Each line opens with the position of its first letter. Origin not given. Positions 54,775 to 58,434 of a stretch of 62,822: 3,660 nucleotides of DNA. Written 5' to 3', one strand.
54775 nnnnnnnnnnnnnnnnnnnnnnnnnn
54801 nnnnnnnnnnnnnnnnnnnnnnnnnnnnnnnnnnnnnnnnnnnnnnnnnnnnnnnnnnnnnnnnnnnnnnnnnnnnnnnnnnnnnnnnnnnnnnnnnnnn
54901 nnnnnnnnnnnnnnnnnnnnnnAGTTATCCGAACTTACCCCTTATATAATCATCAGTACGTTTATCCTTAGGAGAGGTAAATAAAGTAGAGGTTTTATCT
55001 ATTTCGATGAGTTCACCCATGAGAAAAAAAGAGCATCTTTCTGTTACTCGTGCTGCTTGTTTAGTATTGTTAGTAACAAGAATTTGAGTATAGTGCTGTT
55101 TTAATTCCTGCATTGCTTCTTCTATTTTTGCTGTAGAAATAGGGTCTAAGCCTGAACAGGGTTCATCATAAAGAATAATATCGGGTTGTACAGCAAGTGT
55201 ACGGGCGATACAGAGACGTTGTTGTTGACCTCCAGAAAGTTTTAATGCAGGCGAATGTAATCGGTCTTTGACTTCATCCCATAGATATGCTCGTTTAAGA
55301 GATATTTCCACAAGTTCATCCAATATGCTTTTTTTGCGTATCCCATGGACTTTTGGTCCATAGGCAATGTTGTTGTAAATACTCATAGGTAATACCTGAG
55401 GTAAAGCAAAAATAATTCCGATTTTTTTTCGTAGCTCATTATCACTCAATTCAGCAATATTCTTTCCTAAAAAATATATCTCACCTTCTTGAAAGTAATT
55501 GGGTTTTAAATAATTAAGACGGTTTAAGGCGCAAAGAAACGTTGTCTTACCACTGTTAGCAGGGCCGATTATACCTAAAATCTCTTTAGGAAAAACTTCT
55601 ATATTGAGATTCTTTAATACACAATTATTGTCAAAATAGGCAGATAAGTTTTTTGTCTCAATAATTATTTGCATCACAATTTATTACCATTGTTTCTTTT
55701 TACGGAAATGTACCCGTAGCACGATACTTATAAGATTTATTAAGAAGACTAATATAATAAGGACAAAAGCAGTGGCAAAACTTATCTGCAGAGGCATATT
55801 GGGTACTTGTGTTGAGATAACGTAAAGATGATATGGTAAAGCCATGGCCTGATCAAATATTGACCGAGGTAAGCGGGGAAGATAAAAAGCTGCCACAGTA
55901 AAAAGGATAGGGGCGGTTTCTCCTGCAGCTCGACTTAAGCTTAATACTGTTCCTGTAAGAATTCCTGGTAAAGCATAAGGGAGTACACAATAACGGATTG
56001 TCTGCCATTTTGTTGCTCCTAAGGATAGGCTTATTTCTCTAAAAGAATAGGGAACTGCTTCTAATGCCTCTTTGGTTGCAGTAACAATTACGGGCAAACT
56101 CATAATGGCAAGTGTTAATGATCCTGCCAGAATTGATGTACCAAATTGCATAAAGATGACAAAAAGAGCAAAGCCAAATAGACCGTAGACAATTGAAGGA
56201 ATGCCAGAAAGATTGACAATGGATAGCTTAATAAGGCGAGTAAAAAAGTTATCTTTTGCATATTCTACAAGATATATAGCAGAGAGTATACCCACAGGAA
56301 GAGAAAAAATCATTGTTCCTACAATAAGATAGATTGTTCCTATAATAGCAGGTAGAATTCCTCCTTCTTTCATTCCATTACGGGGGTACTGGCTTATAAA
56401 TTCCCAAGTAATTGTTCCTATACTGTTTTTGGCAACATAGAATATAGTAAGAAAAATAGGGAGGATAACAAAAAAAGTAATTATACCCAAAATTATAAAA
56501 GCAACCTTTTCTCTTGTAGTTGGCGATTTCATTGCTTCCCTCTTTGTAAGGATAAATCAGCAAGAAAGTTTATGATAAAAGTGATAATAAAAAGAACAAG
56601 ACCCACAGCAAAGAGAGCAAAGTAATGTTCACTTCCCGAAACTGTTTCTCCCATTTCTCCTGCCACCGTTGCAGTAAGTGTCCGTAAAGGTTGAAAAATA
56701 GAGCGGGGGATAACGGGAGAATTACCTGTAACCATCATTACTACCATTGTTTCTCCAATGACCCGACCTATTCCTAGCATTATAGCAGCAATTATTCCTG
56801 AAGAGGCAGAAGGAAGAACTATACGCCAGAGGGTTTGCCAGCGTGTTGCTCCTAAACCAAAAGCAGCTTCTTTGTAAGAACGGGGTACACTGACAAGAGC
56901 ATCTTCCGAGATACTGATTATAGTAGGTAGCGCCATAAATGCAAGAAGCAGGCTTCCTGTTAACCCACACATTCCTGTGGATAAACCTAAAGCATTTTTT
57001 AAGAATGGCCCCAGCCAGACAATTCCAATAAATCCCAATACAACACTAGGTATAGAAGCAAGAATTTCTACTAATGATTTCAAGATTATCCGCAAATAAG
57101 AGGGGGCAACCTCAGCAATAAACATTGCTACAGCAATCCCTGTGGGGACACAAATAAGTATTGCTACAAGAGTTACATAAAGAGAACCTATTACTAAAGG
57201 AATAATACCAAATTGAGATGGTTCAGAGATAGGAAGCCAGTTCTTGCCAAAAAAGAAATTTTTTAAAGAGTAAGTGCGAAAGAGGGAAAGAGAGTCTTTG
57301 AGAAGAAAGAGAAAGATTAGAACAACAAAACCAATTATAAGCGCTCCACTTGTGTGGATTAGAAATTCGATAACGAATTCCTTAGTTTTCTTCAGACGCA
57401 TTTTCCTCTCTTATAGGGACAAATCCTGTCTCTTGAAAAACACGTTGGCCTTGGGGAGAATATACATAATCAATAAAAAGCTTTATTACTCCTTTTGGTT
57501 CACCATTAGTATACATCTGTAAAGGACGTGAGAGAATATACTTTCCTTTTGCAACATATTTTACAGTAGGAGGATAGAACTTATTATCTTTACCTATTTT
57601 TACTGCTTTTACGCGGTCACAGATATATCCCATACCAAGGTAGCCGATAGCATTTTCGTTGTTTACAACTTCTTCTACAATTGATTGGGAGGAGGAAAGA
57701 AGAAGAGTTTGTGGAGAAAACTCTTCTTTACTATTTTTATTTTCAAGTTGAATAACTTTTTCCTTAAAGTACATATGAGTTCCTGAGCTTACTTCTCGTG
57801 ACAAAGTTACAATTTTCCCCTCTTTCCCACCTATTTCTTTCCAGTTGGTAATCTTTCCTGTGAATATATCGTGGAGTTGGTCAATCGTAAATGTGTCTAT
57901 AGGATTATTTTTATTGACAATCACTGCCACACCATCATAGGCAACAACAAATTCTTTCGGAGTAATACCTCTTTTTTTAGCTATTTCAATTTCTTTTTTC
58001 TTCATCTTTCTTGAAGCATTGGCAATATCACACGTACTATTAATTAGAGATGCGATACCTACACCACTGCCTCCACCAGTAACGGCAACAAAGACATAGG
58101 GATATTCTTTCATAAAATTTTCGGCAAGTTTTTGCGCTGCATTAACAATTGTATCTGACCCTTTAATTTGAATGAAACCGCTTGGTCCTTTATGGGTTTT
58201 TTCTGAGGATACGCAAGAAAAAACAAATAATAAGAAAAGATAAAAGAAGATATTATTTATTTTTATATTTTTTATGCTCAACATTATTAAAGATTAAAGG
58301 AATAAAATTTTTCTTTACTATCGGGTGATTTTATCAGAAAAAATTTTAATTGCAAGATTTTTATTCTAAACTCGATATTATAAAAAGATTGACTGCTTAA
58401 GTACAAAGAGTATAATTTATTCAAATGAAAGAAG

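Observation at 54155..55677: Reciprocally degenerate PstB pair: an asymmetric one-active-site ABC importer motor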

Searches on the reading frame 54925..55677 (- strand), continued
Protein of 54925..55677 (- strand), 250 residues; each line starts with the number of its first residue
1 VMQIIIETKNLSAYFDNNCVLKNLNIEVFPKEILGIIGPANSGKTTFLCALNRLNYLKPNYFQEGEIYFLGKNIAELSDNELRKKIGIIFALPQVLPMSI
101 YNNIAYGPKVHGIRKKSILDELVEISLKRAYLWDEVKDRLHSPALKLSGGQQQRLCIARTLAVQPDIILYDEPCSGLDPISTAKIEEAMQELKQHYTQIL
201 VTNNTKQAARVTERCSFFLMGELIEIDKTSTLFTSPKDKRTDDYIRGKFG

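Call 67: fold_search(model_id=the predicted structure, library=pdb)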
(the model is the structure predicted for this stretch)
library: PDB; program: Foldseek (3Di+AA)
matches with E <= 10: 1730; with E <= 0.001: 1262
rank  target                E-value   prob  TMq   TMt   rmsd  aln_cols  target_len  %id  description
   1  9k3x_C                2.6e-28  1.00  0.89  0.90   2.3       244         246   46  Cryo-EM structure of E coli pstSCAB in the pretranslocation state (released 2026-02-18)
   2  9k3s_C                1.1e-27  1.00  0.86  0.87   2.8       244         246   45  Cryo-EM structure of E coli pstSCAB in the catalytic intermediate state (released 2026-02-18)
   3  4u00                  1.4e-21  1.00  0.80  0.83   2.8       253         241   33  Crystal structure of TTHA1159 in complex with ADP (released 2015-05-13)
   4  4u02_A                1.6e-21  1.00  0.85  0.87   2.6       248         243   33  Crystal structure of apo-TTHA1159 (released 2015-05-13)
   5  2olj_A                2.1e-20  1.00  0.85  0.87   2.6       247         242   33  ABC Protein ArtP in complex with ADP/Mg2+ (released 2008-01-15)
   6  4u02_D                2.1e-20  1.00  0.83  0.85   2.5       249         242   33  Crystal structure of apo-TTHA1159 (released 2015-05-13)
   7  2ouk_B                5.0e-20  1.00  0.82  0.84   3.0       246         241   33  ABC Protein ArtP in complex with Sulphate (released 2008-01-15)
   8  4yms_A                8.6e-20  1.00  0.84  0.87   2.7       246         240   31  Crystal structure of an amino acid ABC transporter (released 2015-04-22)
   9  1b0u                  3.8e-19  1.00  0.85  0.82   2.7       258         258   28  ATP-BINDING SUBUNIT OF THE HISTIDINE PERMEASE FROM SALMONELLA TYPHIMURIUM (released 1999-11-17)
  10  6xbd_I                6.4e-19  1.00  0.82  0.78   3.2       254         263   24  Cryo-EM structure of MlaFEDB in nanodiscs with phospholipid substrates (released 2020-07-01)
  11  4mki_B                8.1e-19  1.00  0.80  0.71   3.0       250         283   30  Cobalt transporter ATP-binding subunit (released 2013-10-30)
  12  5x3x_a                9.2e-19  1.00  0.82  0.73   3.1       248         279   24  2.8A resolution structure of a cobalt energy-coupling factor transporter-CbiMQO (released 2017-04-05)
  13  2it1_A                1.8e-18  1.00  0.79  0.56   3.3       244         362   28  Structure of PH0203 protein from Pyrococcus horikoshii (released 2007-10-30)
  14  8z21_C                2.4e-18  1.00  0.86  0.66   2.6       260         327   24  Cryo-EM structure of Escherichia coli OppBCDF in the resting state (released 2025-04-16)
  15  2ffa                  2.5e-18  1.00  0.79  0.81   3.3       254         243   26  Crystal structure of ABC-ATPase H662A of the ABC-transporter HlyB in complex with ADP (released 2006-08-08)
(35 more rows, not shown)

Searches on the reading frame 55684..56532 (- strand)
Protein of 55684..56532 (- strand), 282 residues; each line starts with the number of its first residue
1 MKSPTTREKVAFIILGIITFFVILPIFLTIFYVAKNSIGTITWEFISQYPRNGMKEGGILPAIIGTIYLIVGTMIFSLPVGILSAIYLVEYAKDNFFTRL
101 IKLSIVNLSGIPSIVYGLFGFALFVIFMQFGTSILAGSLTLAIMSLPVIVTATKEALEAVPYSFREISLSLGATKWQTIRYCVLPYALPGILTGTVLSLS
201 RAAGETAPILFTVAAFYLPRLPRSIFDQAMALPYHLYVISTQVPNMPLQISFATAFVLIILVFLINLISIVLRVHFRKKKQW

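Call 4: search_protein_families(library=ncbifam, proteins=[window:55684-56532:-])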
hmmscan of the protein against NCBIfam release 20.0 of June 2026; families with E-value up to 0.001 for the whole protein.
window:55684-56532:- (282 aa): 25 families
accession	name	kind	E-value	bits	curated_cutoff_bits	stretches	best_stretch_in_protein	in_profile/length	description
TIGR00974.1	3a0107s02c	equivalog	2.7e-85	285.8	193.45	1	9-277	2-271/272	phosphate ABC transporter permease PstA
TIGR02138.1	phosphate_pstC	equivalog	8.8e-46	156.3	196.45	1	9-272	5-291/296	phosphate ABC transporter permease subunit PstC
NF008430.0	PRK11268.1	equivalog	9.8e-37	126.6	439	1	16-280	36-294/295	phosphate ABC transporter permease PstA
NF008435.0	PRK11275.1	equivalog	2.4e-18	66.3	502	2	129-217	165-253/319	phosphate ABC transporter permease PstC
NF006939.0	PRK09421.1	equivalog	8.1e-13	48.3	262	1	69-277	18-221/230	molybdate ABC transporter permease subunit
TIGR01097.1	PhnE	equivalog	2.4e-10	40.3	216.7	1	38-198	36-191/252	phosphonate ABC transporter, permease protein PhnE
TIGR02141.1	modB_ABC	equivalog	6.5e-10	39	182.6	1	73-215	10-161/208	molybdate ABC transporter permease subunit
NF007047.0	PRK09500.1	equivalog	8.4e-10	38.7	326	1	12-200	8-194/257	spermidine/putrescine ABC transporter permease PotC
NF008208.0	PRK10971.1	equivalog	8.6e-10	38.5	415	1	107-212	114-218/277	sulfate/thiosulfate ABC transporter permease CysT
TIGR02139.1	permease_CysT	equivalog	1e-08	35.1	246.1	1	59-218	48-216/265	sulfate ABC transporter permease subunit CysT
TIGR03255.1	PhnV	equivalog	8.7e-08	32.1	358.7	1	7-209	13-216/270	2-aminoethylphosphonate ABC transport system, membrane component PhnV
TIGR01581.1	Mo_ABC_porter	hypoth_equivalog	1.2e-07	31.5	210.3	1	135-217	104-186/225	ABC transporter permease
TIGR00969.1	3a0106s02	subfamily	3.1e-06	26.8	240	1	14-212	23-221/272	sulfate ABC transporter permease subunit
NF008196.0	PRK10952.1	equivalog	3.2e-06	26.2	439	1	65-198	148-272/356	glycine betaine/L-proline ABC transporter permease ProW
TIGR03226.1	PhnU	equivalog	5.3e-06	26.1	283.45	1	138-230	183-274/311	2-aminoethylphosphonate ABC transporter permease subunit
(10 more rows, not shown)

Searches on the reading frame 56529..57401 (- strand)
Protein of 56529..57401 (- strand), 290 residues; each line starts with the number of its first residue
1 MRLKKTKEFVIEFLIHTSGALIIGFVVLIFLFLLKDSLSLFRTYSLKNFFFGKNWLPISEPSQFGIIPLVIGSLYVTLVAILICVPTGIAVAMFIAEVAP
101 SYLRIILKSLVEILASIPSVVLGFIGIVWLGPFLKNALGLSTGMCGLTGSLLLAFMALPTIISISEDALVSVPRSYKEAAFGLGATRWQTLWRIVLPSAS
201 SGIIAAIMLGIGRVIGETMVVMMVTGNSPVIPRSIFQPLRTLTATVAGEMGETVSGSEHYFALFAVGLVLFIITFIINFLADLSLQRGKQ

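Call 4: search_protein_families(library=ncbifam, proteins=[window:56529-57401:-])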
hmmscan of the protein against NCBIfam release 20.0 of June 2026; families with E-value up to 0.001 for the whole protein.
window:56529-57401:- (290 aa): 24 families
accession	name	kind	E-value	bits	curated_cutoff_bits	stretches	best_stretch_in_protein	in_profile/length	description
TIGR02138.1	phosphate_pstC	equivalog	1.6e-85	286.7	196.45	1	10-287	3-294/296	phosphate ABC transporter permease subunit PstC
TIGR00974.1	3a0107s02c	equivalog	1.2e-47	162.3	193.45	1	12-287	5-269/272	phosphate ABC transporter permease PstA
NF008435.0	PRK11275.1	equivalog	1.1e-41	143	502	2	140-287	164-311/319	phosphate ABC transporter permease PstC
NF008430.0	PRK11268.1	equivalog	1.3e-20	73.7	439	1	42-282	58-287/295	phosphate ABC transporter permease PstA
TIGR02141.1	modB_ABC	equivalog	1.5e-18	67.2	182.6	1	73-240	3-178/208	molybdate ABC transporter permease subunit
NF038017.1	ABC_perm1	subfamily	1.2e-14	54.7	100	1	73-229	1-154/184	ABC transporter permease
NF006939.0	PRK09421.1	equivalog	1.4e-14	54.1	262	1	70-250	12-197/230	molybdate ABC transporter permease subunit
TIGR00969.1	3a0106s02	subfamily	2.8e-13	49.9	240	1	15-230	14-227/272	sulfate ABC transporter permease subunit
TIGR01581.1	Mo_ABC_porter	hypoth_equivalog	2.4e-12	46.9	210.3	1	72-244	25-199/225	ABC transporter permease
TIGR02139.1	permease_CysT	equivalog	1.2e-11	44.7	246.1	1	51-231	36-217/265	sulfate ABC transporter permease subunit CysT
NF008208.0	PRK10971.1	equivalog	1.1e-10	41.5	415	1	46-227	39-221/277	sulfate/thiosulfate ABC transporter permease CysT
NF008049.0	PRK10782.1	subfamily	9.2e-09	35.3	212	1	79-216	26-159/217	methionine ABC transporter permease MetI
NF007044.0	PRK09497.1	equivalog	2.7e-08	33.6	348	1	150-226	159-230/285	spermidine/putrescine ABC transporter permease PotB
TIGR02140.1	permease_CysW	equivalog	1e-07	31.7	329.1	1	23-227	7-210/261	sulfate ABC transporter permease subunit CysW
TIGR03416.1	ABC_choXWV_perm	equivalog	1.3e-07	31.4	363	1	71-220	89-228/267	choline ABC transporter permease subunit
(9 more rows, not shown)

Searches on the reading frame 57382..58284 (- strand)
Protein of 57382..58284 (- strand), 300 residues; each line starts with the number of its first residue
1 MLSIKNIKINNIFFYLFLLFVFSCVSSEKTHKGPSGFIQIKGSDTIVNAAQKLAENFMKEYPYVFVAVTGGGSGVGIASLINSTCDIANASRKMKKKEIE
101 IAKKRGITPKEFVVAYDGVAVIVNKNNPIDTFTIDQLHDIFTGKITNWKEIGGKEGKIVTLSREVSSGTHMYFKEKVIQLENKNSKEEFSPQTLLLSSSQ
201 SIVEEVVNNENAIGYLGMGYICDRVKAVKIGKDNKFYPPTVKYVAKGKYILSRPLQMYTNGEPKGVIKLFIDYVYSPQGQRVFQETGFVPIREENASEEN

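Call 4: search_protein_families(library=ncbifam, proteins=[window:57382-58284:-])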
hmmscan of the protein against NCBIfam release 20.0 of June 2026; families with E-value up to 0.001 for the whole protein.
window:57382-58284:- (300 aa): 3 families
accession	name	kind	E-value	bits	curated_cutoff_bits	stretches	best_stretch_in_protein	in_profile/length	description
TIGR02136.1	ptsS_2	subfamily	5.7e-77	258.8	206.6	1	26-291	27-295/295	phosphate ABC transporter substrate-binding protein PstS family protein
TIGR00975.1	3a0107s03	equivalog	1.9e-12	46.9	205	1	41-150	4-114/315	phosphate ABC transporter substrate-binding protein PstS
TIGR04505.1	PtsS_plasma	equivalog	1.7e-06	27.6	175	1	141-231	189-279/334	phosphate ABC transporter substrate-binding protein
